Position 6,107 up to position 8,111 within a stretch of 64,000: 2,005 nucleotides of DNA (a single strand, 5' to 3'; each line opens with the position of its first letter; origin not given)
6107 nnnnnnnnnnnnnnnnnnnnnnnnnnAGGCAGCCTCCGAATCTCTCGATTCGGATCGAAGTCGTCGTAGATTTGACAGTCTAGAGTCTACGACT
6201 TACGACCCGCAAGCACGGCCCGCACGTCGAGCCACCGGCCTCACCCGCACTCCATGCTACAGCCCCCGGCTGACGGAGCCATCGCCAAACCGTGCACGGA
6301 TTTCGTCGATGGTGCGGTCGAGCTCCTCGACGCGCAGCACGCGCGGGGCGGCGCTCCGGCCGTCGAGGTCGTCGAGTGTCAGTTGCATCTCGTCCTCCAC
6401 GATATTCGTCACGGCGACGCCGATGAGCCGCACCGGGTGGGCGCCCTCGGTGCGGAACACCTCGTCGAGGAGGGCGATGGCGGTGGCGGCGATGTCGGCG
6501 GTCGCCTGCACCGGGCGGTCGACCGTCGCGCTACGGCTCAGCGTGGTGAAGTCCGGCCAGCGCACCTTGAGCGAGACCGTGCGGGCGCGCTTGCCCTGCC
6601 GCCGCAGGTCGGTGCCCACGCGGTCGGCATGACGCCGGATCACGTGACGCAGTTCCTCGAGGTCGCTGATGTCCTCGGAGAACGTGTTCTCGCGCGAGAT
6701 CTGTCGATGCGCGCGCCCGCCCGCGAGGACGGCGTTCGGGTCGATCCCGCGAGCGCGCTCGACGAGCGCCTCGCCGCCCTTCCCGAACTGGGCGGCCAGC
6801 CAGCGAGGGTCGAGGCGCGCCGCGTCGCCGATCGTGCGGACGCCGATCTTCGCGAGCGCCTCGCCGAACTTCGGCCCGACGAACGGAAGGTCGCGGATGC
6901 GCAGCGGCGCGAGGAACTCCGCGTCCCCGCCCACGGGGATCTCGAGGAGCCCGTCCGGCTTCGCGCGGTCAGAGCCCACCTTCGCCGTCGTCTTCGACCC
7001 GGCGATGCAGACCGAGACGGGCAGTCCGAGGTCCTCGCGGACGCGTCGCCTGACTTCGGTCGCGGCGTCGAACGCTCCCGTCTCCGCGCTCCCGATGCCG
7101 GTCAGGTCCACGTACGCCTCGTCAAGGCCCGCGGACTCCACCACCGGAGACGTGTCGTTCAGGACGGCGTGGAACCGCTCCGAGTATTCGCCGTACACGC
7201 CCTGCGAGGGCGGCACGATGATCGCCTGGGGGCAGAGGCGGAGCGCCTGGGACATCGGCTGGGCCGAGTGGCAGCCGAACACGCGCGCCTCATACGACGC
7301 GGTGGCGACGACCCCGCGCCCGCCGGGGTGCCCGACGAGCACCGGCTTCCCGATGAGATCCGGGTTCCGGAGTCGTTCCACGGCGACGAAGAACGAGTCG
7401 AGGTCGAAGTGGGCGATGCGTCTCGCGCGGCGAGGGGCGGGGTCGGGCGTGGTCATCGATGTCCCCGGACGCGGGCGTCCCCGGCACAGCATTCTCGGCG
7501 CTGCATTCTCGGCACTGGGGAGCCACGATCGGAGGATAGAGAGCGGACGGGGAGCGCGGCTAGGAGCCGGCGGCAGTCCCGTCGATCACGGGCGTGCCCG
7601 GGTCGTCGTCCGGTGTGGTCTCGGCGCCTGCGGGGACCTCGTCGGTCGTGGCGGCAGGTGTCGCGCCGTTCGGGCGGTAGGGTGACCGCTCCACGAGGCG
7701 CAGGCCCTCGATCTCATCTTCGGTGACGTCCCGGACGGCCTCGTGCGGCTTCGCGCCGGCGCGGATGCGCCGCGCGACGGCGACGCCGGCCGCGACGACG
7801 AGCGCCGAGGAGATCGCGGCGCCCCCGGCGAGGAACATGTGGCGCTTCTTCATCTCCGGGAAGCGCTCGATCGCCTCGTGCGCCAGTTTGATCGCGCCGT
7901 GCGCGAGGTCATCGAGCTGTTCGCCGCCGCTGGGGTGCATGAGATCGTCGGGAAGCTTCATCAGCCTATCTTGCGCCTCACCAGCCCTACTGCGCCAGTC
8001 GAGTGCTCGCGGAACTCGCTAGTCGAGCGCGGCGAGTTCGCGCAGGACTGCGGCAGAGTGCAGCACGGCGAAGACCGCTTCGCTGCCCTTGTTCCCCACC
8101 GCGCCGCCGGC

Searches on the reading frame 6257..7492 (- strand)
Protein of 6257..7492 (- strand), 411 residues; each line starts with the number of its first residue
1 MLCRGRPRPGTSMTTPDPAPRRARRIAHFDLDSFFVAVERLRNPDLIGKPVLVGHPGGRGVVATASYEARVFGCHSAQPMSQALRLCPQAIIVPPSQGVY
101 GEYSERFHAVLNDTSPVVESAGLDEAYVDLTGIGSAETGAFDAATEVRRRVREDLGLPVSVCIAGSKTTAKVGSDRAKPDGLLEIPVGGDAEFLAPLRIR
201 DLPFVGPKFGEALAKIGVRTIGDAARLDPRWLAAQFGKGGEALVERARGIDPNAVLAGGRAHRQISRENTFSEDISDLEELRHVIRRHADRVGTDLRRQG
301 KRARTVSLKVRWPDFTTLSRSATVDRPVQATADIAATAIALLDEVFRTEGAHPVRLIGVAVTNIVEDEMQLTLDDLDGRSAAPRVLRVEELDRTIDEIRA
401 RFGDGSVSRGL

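Call 3: search_protein_families(library=pfam, proteins=[window:6257-7492:-])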
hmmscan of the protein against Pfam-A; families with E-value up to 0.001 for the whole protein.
window:6257-7492:- (411 aa): 4 families
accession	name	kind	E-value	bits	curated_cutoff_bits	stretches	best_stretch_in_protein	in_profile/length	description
PF00817.25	IMS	-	3.5e-41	141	23.2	1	30-175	2-148/148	impB/mucB/samB family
PF11799.13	IMS_C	-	1.9e-30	105.9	20.7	1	263-373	2-109/109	impB/mucB/samB family C-terminal domain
PF11798.14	IMS_HHH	-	1.7e-05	25.2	24.4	1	192-218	6-32/32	IMS family HHH motif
PF21999.2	IMS_HHH_1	-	5.4e-05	24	27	1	200-251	1-53/53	DNA polymerase-iota, thumb domain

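Call 4: search_protein_families(library=ncbifam, proteins=[window:6257-7492:-])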
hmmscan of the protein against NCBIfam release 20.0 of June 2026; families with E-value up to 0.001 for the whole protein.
window:6257-7492:- (411 aa): 10 families
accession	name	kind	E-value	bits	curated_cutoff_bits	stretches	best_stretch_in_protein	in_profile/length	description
NF002882.0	PRK03348.1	equivalog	2e-101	340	389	1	22-378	3-358/461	DNA polymerase IV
NF003015.0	PRK03858.1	subfamily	6e-90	302.2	367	1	25-410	8-383/399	DNA polymerase IV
NF002751.0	PRK02794.1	equivalog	5.5e-86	289.1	371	1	25-410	39-415/425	DNA polymerase IV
NF002677.0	PRK02406.1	equivalog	2.5e-83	280.1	256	1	21-367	3-346/357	DNA polymerase IV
NF010731.0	PRK14133.1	equivalog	1.7e-76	257.8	362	1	24-374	3-347/352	DNA polymerase IV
NF002883.0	PRK03352.1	equivalog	4.3e-70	236.6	330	1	23-364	4-342/347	DNA polymerase IV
NF002492.0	PRK01810.1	equivalog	5.6e-69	232.8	399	1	20-410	6-392/412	DNA polymerase IV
NF002848.0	PRK03103.1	subfamily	2.4e-61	207.4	381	1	23-410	3-389/410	DNA polymerase IV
NF002292.0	PRK01216.1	equivalog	4.1e-44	151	339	1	28-368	5-343/351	DNA polymerase IV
NF002955.0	PRK03609.1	subfamily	1.6e-31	109.7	431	1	27-407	3-389/422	translesion error-prone DNA polymerase V subunit UmuC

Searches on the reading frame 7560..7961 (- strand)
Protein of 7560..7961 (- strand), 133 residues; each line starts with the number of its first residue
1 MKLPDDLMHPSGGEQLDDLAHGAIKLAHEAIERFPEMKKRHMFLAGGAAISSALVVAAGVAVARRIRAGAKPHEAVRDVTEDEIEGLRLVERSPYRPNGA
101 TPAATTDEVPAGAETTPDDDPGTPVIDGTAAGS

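Call 3: search_protein_families(library=pfam, proteins=[window:7560-7961:-])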
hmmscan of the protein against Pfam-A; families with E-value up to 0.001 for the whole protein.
window:7560-7961:- (133 aa): 0 families

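Call 4: search_protein_families(library=ncbifam, proteins=[window:7560-7961:-])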
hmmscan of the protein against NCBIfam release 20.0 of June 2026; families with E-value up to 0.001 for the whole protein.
window:7560-7961:- (133 aa): 0 families
